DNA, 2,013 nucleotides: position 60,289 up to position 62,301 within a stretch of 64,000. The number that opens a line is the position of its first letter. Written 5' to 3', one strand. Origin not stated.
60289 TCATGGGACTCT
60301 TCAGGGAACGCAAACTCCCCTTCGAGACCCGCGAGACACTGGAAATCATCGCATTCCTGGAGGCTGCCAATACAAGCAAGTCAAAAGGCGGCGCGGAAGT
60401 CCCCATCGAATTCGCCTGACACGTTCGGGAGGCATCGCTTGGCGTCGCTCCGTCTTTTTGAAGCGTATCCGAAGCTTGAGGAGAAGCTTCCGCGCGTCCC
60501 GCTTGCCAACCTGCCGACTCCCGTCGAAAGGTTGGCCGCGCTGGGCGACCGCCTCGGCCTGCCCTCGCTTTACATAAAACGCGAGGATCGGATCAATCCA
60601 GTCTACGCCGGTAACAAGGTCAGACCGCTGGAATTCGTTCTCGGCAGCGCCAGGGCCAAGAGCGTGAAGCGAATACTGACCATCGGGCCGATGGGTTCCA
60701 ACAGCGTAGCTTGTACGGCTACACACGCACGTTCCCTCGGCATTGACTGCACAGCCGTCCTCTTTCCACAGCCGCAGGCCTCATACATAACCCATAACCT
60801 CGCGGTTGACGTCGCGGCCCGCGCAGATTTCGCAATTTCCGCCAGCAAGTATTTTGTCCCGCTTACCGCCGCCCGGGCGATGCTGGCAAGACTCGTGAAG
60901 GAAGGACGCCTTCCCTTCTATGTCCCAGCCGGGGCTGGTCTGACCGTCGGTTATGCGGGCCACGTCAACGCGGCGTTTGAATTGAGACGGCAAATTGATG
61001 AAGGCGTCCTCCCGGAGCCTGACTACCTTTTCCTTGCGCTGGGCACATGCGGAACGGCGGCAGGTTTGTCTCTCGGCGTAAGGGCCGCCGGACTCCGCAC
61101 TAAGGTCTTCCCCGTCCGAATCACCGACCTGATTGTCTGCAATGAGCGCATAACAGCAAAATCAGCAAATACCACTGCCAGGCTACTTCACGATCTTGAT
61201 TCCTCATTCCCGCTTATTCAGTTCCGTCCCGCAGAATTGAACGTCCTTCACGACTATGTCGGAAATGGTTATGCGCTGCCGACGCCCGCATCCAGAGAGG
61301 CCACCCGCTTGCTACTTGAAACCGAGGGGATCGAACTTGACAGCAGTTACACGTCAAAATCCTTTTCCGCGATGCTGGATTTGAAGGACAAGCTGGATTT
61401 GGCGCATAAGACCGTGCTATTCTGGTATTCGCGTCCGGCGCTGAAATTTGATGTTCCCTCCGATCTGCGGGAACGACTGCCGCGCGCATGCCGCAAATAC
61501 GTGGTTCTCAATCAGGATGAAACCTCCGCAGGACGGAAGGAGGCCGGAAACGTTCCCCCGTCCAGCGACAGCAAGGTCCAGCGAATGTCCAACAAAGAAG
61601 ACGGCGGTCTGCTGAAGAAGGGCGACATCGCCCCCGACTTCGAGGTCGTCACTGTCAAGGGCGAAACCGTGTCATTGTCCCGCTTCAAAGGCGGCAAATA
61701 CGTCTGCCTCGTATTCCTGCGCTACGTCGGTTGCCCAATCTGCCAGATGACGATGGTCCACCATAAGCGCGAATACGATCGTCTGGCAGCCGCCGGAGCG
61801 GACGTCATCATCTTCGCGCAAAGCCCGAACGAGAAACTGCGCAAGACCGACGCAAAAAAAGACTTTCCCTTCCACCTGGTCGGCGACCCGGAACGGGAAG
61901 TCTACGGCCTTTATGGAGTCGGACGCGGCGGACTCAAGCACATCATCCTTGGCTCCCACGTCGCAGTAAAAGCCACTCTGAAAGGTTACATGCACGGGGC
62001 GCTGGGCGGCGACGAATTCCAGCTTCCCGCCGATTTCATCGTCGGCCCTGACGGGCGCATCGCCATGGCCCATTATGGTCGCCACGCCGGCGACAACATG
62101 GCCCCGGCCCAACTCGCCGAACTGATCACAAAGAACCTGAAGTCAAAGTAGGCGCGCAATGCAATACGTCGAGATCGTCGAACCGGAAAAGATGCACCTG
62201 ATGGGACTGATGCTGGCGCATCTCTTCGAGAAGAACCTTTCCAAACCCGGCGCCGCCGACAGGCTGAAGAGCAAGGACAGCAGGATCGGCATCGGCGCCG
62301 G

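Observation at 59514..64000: Unusual fusion of an ACC-deaminase-family PLP enzyme with a peroxiredoxin domain, followed by SCP2 and a GTG-start FAD-linked oxidase missed by the ORF track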

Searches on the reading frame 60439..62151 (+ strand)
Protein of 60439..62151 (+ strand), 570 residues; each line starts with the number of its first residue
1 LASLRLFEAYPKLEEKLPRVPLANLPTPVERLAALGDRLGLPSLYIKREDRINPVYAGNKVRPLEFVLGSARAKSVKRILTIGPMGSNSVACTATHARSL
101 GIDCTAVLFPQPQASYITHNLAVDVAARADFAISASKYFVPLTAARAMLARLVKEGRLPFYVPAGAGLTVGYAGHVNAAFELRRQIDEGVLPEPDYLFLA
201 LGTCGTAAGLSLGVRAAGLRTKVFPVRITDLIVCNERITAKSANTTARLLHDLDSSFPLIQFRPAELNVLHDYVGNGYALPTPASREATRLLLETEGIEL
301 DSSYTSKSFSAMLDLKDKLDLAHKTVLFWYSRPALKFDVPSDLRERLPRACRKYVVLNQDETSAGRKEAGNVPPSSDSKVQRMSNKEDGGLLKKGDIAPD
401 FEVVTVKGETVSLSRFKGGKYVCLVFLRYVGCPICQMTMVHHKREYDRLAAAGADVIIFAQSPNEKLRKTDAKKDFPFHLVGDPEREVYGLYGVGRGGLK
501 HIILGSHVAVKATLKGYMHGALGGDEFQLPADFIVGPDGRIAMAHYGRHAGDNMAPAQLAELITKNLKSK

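Call 6: search_protein_families(library=pfam, proteins=[window:60439-62151:+], max_evalue=0.01)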
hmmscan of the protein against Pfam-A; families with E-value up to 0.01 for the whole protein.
window:60439-62151:+ (570 aa): 5 families
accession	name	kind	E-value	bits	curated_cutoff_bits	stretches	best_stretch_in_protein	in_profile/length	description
PF00291.31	PALP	-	2e-31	109.9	35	1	23-328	4-291/295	Pyridoxal-phosphate dependent enzyme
PF00578.27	AhpC-TSA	-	5.7e-21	75.2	26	1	395-542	2-122/124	AhpC/TSA family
PF08534.16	Redoxin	-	2.7e-10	40.7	26.6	1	393-495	1-105/148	Redoxin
PF13911.12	AhpC-TSA_2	-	4.3e-07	30.7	27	1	445-549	5-114/114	AhpC/TSA antioxidant enzyme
PF02630.20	SCO1-SenC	-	0.0088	16.4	22.8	0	399-457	2-59/134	SCO1/SenC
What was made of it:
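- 60439..61503 (+): Fold-type II PLP domain (aa 1-355) from an uncharacterised clade of the D-Cys desulfhydrase/ACC deaminase superfamily. PALP 110 bits (call 6).
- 61606..62148 (+): Peroxiredoxin-fold CxxC redoxin domain (aa 390-570), Prx-like2/SelL/PRXL2 type. AhpC-TSA 75 bits, Redoxin 41, AhpC-TSA_2 30.7, all above GA (call 6).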

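Call 7: search_protein_families(library=ncbifam, proteins=[window:60439-62151:+], max_evalue=0.01)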
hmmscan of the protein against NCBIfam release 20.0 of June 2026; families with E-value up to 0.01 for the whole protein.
window:60439-62151:+ (570 aa): 16 families
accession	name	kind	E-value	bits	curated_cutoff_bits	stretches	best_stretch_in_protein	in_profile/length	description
NF052537.1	CoM_syn_XcbE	exception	7.2e-46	156.8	450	1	14-331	3-314/322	coenzyme M biosynthesis enzyme XcbE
NF052482.1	sulfolyase_CuyA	equivalog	1.4e-45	155.6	450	1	16-328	5-315/332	D-cysteate sulfo-lyase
TIGR01275.1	ACC_deam_rel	subfamily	7e-44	150.4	289.4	1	22-329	3-306/321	pyridoxal phosphate-dependent enzymes, D-cysteine desulfhydrase family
NF003030.0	PRK03910.1-3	equivalog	2.9e-30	105.6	429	1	16-315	12-305/338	D-cysteine desulfhydrase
NF003032.0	PRK03910.1-5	equivalog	4.8e-29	101.6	469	1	15-324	8-309/330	D-cysteine desulfhydrase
NF010646.0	PRK14045.1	equivalog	5.1e-29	101.6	550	1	14-328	9-309/329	1-aminocyclopropane-1-carboxylate deaminase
NF003029.0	PRK03910.1-1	equivalog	8e-28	97.8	610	1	16-314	8-297/328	D-cysteine desulfhydrase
NF040769.1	SelL_rel_redox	subfamily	3.7e-26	91.8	120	1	398-560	3-170/173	SelL-related redox protein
TIGR01274.1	ACC_deam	equivalog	3.7e-23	82.2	392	1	15-319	3-308/337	1-aminocyclopropane-1-carboxylate deaminase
NF006960.0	PRK09437.1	equivalog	3.3e-09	36.8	140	1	392-494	4-105/156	thioredoxin-dependent thiol peroxidase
NF002854.0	PRK03147.1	subfamily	4.4e-07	29.9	170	1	388-497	32-140/176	thiol-disulfide oxidoreductase ResA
TIGR03945.1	PLP_SbnA_fam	equivalog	0.00097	18.3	349.95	1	191-226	164-199/304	2,3-diaminopropionate biosynthesis protein SbnA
NF053650.1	PerredPrxQDein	equivalog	0.0011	19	260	1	399-488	2-89/148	thioredoxin-dependent peroxiredoxin PrxQ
NF040737.1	peroxi_PrxU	equivalog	0.0017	18.1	270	1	376-494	20-147/233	thioredoxin-dependent peroxiredoxin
NF006050.0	PRK08197.1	equivalog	0.0024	16.7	303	1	18-120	72-169/406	threonine synthase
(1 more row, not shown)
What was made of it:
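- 60439..61503 (+): Best NCBIfam hits are XcbE, CuyA and TIGR01275, all far below their cutoffs (call 7).
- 61606..62148 (+): NF040769 SelL-related scores 91.8, below its cutoff of 120 (call 7).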

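Call 8: find_homologous_proteins(query=window:60439-62151:+, max_evalue=0.00001)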
Query window:60439-62151:+ (570 aa): 276 proteins with E <= 0.00001 among 8000 candidates; the best 120 are listed.
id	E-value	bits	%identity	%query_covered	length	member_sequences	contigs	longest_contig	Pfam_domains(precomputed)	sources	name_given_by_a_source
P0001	0.0e+0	1285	100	100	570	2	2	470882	PF00291.32,PF08534.17,PF00578.28,PF13911.13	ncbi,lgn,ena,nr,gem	ncbi:MAG TPA: pyridoxal-phosphate dependent enzyme [Candidatus Brocadiia bacterium]|nr:pyridoxal-pho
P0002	1.0e-97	346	39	57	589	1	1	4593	PF00291.32,PF08534.17,PF00578.28,PF13911.13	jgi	jgi:D-cysteine desulfhydrase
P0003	5.6e-97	343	38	60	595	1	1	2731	PF00291.32,PF08534.17,PF00578.28,PF13911.13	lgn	-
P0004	1.4e-93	332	45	62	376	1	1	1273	PF00291.32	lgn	-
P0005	2.3e-86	308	37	59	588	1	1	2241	PF00291.32,PF08534.17,PF00578.28,PF13911.13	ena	-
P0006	3.7e-80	288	44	58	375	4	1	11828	PF00291.32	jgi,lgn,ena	-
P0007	1.3e-77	280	43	62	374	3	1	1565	PF00291.32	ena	-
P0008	1.3e-77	280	43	59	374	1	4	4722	PF00291.32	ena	-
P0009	9.4e-77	277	42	59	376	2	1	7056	PF00291.32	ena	-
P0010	3.7e-76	275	42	62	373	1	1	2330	PF00291.32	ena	-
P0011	1.5e-74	269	40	62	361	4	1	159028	PF00291.32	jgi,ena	-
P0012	1.6e-74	269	41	62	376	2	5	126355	PF00291.32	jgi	jgi:D-cysteine desulfhydrase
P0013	1.8e-74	269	43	57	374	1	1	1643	PF00291.32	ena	-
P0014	1.9e-74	269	42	58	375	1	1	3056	PF00291.32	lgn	-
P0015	2.1e-74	269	42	61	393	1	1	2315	PF00291.32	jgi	-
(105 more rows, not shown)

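Call 10: find_encoding_contigs(protein=P0001, flank=10000, max_places=4)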
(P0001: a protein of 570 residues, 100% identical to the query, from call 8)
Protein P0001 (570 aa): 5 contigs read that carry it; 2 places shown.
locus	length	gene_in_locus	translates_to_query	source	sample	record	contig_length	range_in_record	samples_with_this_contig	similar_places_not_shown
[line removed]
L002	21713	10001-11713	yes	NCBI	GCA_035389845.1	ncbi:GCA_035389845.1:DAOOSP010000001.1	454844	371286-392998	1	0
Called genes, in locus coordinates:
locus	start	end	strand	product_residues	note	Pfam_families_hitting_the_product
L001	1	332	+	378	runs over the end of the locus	PF00348:polyprenyl_synt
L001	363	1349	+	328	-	PF04055:Radical_SAM, PF16199:Radical_SAM_C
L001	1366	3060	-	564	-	-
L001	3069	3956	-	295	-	PF02899:Phage_int_SAM_1, PF00589:Phage_integrase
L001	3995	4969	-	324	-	PF12715:Abhydrolase_7 (weak)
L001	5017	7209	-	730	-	PF09852:DUF2079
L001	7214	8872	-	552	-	PF01171:ATP_bind_3, PF11734:TilS_C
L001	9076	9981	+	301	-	PF01408:GFO_IDH_MocA (weak)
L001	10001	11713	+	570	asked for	PF00291:PALP, PF00578:AhpC-TSA, PF08534:Redoxin, PF13911:AhpC-TSA_2 (weak)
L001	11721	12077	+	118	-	-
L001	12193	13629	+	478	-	PF01565:FAD_binding_4, PF02913:FAD-oxidase_C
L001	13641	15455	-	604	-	PF13231:PMT_2 (weak)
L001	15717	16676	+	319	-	PF13088:BNR_2, PF02012:BNR (faint)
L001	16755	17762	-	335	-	-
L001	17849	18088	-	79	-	-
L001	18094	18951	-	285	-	PF01975:SurE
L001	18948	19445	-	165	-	-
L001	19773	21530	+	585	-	PF13231:PMT_2 (weak)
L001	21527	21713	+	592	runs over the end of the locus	-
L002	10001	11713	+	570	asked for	PF00291:PALP, PF00578:AhpC-TSA, PF08534:Redoxin, PF13911:AhpC-TSA_2 (weak)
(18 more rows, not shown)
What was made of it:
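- Checked: Independent gene calls on two public assemblies use the same start and give a 478-aa protein ending 67 nt past the window (call 10).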

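Call 11: find_encoding_contigs(protein=P0002, flank=10000, max_places=4)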
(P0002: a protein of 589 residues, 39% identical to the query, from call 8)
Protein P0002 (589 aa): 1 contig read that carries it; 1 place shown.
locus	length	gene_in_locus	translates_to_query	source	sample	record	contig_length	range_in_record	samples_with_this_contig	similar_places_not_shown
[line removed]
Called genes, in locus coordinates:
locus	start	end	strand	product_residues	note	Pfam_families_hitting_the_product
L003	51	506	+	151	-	-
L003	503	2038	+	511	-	PF00732:GMC_oxred_N, PF00890:FAD_binding_2 (faint), PF01266:DAO (faint), PF01494:FAD_binding_3 (faint), PF05199:GMC_oxred_C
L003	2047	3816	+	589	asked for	PF00578:AhpC-TSA, PF08534:Redoxin, PF13911:AhpC-TSA_2, PF00291:PALP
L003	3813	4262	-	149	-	PF07681:DoxX, PF02077:SURF4 (weak)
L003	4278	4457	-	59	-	-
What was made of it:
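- The window fusion sits next to a VAO-type flavoprotein, and P0002 sits directly after a GMC oxidoreductase (calls 10, 11).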

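Call 13: find_encoding_contigs(protein=P0003, flank=10000, max_places=4)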
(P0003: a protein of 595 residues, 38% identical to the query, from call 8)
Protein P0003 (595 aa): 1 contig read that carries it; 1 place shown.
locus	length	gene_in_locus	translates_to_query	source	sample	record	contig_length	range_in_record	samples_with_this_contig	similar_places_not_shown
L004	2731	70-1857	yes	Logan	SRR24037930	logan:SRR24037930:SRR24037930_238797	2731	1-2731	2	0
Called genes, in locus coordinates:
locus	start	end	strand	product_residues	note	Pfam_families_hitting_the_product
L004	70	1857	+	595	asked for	PF00578:AhpC-TSA, PF08534:Redoxin, PF13911:AhpC-TSA_2, PF00291:PALP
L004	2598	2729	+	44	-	?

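Call 14: find_encoding_contigs(protein=P0005, flank=10000, max_places=4)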
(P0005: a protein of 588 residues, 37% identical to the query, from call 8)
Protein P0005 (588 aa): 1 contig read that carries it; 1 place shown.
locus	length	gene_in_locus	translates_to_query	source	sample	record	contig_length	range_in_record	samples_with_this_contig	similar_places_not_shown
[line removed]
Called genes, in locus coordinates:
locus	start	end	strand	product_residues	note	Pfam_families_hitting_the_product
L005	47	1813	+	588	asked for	PF00578:AhpC-TSA, PF08534:Redoxin, PF13911:AhpC-TSA_2, PF00291:PALP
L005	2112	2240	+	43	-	?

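Call 21: search_solved_structures(query=L001:12193-13629:+, max_evalue=0.001)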
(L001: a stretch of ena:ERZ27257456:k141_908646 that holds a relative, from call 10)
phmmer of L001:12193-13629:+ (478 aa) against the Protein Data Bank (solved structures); distinct sequences matched with E-value up to 0.001: 47.
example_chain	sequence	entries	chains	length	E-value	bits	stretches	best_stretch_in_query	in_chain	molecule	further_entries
1wve_A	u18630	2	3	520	3.3e-31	111.5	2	11-239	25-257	4-cresol dehydrogenase [hydroxylating] flavoprotein subunit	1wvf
1dii_A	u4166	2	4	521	3.3e-31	111.5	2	11-239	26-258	P-CRESOL METHYLHYDROXYLASE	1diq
8s7p_A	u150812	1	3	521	8e-30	107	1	13-238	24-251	Oxidoreductase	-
9h40_A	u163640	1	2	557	1.1e-29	106.5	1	28-224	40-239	p-cresol methylhydroxylase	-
9ffk_A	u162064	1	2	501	2.4e-29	105.4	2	25-230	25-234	FAD-binding oxidoreductase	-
9h8p_A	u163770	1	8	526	4.8e-29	104.4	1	40-232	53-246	Probable vanillyl-alcohol oxidase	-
9h8q_A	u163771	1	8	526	5e-29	104.3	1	40-232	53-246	Probable vanillyl-alcohol oxidase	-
8s7r_A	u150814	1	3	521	5.3e-29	104.3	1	13-238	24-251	Oxidoreductase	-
8bam_A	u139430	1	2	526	5.7e-29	104.1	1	40-232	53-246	Probable vanillyl-alcohol oxidase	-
9fge_A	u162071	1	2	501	6.1e-29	104.1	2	25-230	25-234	FAD-binding oxidoreductase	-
8s7t_A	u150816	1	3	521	6.2e-29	104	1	13-238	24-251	Oxidoreductase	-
7ywv_A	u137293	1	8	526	6.3e-29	104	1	40-232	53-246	Probable vanillyl-alcohol oxidase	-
9gj0_A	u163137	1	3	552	7.3e-29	103.8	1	40-232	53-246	Probable vanillyl-alcohol oxidase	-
8s7s_A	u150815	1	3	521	7.4e-29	103.8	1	13-238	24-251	Oxidoreductase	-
8bap_A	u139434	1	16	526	7.4e-29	103.8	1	40-232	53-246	Probable vanillyl-alcohol oxidase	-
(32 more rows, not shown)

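Call 22: search_solved_structures(query=window:60439-62151:+, max_evalue=0.001)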
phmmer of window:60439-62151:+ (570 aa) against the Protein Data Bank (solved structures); distinct sequences matched with E-value up to 0.001: 14.
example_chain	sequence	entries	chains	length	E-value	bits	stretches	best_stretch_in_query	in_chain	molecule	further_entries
7ysk_A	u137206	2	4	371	1e-31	113.1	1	16-316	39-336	D-Cysteine desulfhydrase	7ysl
4d8t_A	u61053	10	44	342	3.3e-30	108.1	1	16-314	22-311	D-cysteine desulfhydrase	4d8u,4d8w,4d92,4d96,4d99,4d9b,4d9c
4d97_A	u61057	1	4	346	3.4e-30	108.1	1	16-314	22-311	D-cysteine desulfhydrase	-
1j0a_A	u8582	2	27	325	2.4e-28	102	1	14-328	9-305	1-aminocyclopropane-1-carboxylate deaminase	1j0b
1rqx_A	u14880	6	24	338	3.9e-20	74.9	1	15-315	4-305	1-aminocyclopropane-1-carboxylate deaminase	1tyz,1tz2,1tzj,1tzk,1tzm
1f2d_A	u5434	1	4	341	9.8e-15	57.1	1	16-315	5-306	1-AMINOCYCLOPROPANE-1-CARBOXYLATE DEAMINASE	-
1j0e_A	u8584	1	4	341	3.5e-14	55.2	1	16-315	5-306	1-aminocyclopropane-1-carboxylate deaminase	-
1j0c_A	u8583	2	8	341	6.7e-14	54.3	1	16-315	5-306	1-aminocyclopropane-1-carboxylate deaminase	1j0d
2cx3_A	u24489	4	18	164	2.9e-06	29.1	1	390-504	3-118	bacterioferritin comigratory protein | Thiol peroxidase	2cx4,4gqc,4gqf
2a4v_A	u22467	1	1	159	1.7e-05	26.6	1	390-512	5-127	Peroxiredoxin DOT5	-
3drn_A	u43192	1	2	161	3e-05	25.7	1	392-494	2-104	Peroxiredoxin, bacterioferritin comigratory protein homolog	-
3hdc_A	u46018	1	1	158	3.8e-05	25.4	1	387-496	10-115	Thioredoxin family protein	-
2ls5_A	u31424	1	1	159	0.00055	21.6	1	389-504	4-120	Uncharacterized protein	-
5enu_A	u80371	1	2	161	0.00092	20.8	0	398-494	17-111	Alkyl hydroperoxide reductase/ Thiol specific antioxidant/ Mal allergen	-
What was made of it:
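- These are DcyD, CuyA and XcbE (calls 7, 22).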

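Call 25: find_related_loci(query=A2, collection=metagenome_contigs, flank=8000)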
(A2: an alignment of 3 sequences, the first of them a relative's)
Query A2 (478 aa) in metagenome_contigs; peptide patterns used: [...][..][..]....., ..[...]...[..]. (x = any residue, [..] = any of these).
542 stretches matched a pattern; 23 encode a relative of the query (tblastn E <= 1e-3); 23 distinct loci.
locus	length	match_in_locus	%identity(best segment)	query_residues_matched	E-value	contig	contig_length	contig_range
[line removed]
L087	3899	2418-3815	49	10-477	7e-172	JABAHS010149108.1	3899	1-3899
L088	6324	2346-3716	50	17-475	1e-163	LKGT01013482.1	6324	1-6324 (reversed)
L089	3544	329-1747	49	1-475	2e-167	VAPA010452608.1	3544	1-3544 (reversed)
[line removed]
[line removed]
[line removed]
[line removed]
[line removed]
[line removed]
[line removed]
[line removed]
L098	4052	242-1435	52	76-475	2e-151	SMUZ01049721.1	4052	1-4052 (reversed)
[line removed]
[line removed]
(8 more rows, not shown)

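Call 41: search_protein_families(library=pfam, proteins=[L090:2417-3337:+], max_evalue=0.001)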
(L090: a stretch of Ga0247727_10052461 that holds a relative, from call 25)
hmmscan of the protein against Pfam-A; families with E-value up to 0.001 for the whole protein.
L090:2417-3337:+ (306 aa): 1 family
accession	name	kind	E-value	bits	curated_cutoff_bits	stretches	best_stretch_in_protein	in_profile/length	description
PF04909.20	Amidohydro_2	-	5.4e-31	108.8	26.4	1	9-304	1-289/289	Amidohydrolase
